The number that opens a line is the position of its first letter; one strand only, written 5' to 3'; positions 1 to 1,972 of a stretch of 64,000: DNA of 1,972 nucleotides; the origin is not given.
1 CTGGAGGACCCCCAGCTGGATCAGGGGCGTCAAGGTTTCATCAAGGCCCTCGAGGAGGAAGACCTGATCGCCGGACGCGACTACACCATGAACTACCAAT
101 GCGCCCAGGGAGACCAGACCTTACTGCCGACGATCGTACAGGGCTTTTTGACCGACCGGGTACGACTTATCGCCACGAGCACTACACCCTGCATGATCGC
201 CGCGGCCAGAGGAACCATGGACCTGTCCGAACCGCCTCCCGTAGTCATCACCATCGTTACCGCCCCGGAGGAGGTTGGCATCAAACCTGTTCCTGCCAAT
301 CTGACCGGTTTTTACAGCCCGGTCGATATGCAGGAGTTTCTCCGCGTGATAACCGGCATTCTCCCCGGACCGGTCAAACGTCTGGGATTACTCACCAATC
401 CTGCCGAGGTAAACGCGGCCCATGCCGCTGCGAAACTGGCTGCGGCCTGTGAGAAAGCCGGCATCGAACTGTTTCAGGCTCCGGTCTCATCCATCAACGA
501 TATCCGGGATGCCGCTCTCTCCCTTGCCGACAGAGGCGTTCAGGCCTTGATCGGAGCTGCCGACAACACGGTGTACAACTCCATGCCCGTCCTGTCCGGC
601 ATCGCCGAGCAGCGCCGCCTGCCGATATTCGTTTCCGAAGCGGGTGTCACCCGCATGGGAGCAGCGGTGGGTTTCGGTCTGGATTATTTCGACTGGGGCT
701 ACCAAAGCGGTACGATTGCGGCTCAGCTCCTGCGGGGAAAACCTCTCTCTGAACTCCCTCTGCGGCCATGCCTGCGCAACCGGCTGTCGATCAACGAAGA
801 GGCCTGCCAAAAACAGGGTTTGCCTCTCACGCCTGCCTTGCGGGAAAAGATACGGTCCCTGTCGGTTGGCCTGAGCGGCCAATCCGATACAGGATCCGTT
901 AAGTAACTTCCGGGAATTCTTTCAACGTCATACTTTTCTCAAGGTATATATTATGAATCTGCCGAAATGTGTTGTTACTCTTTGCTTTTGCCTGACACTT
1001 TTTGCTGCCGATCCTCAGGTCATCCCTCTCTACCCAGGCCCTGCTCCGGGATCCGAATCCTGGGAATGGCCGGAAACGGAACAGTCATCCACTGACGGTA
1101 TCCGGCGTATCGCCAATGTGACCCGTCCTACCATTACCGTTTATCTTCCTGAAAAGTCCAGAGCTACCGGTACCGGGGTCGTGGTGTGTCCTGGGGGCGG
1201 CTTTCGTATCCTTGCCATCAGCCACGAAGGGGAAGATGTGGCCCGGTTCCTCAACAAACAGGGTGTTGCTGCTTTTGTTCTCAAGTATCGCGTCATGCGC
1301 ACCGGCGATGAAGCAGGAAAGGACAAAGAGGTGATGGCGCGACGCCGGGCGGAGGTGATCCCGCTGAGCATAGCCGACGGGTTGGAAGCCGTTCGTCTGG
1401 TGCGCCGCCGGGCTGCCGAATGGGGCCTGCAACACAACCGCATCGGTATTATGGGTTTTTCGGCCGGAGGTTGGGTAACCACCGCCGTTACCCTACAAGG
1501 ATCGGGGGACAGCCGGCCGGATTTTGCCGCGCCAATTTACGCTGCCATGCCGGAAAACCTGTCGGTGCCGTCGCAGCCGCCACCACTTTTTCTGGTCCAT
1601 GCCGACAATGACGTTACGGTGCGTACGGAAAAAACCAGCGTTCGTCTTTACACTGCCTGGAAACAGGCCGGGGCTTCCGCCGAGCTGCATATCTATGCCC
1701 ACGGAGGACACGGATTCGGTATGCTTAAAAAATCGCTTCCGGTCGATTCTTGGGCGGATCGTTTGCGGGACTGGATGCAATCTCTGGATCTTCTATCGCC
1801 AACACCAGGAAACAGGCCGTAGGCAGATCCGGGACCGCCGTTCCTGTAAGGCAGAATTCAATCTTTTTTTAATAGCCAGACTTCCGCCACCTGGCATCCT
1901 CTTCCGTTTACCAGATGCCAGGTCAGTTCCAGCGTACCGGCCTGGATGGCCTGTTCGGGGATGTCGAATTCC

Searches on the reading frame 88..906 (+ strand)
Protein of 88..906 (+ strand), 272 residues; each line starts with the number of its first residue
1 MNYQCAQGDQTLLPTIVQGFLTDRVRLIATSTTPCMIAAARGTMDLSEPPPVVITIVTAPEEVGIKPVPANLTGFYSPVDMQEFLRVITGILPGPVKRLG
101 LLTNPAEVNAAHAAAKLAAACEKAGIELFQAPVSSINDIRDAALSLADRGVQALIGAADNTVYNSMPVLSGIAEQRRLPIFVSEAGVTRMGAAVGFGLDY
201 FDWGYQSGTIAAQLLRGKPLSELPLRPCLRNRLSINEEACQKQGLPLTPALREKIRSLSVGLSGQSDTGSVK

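Call 71: search_protein_families(library=pfam, proteins=[window:88-906:+], max_evalue=0.00001)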
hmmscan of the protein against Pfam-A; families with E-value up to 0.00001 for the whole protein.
window:88-906:+ (272 aa): 1 family
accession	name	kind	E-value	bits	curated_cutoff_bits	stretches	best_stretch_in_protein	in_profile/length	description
PF04392.18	ABC_sub_bind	-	1.9e-33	116.4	25.9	1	2-247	38-281/293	ABC transporter substrate binding protein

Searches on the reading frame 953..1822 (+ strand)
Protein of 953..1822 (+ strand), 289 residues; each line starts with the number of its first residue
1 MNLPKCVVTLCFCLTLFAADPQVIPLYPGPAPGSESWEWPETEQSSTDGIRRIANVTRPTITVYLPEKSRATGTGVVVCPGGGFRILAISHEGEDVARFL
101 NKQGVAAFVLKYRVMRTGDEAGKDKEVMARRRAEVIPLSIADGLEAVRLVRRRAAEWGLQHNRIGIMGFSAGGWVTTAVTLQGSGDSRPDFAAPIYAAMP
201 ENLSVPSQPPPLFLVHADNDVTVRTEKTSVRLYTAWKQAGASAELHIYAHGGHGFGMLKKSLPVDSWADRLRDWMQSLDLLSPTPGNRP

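Call 71: search_protein_families(library=pfam, proteins=[window:953-1822:+], max_evalue=0.00001)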
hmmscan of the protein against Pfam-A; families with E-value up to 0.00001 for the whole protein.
window:953-1822:+ (289 aa): 4 families
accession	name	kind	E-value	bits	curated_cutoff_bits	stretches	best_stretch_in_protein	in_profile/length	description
PF20434.5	BD-FAE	-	4.1e-11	43.2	26.8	1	63-181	3-108/215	BD-FAE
PF01738.24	DLH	-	1.8e-09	38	21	1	72-280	12-212/217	Dienelactone hydrolase family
PF00326.27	Peptidase_S9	-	2.2e-09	37.5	22.6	0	202-275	140-206/213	Prolyl oligopeptidase family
PF07859.19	Abhydrolase_3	-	1.5e-08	35.1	25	0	136-197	45-108/210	alpha/beta hydrolase fold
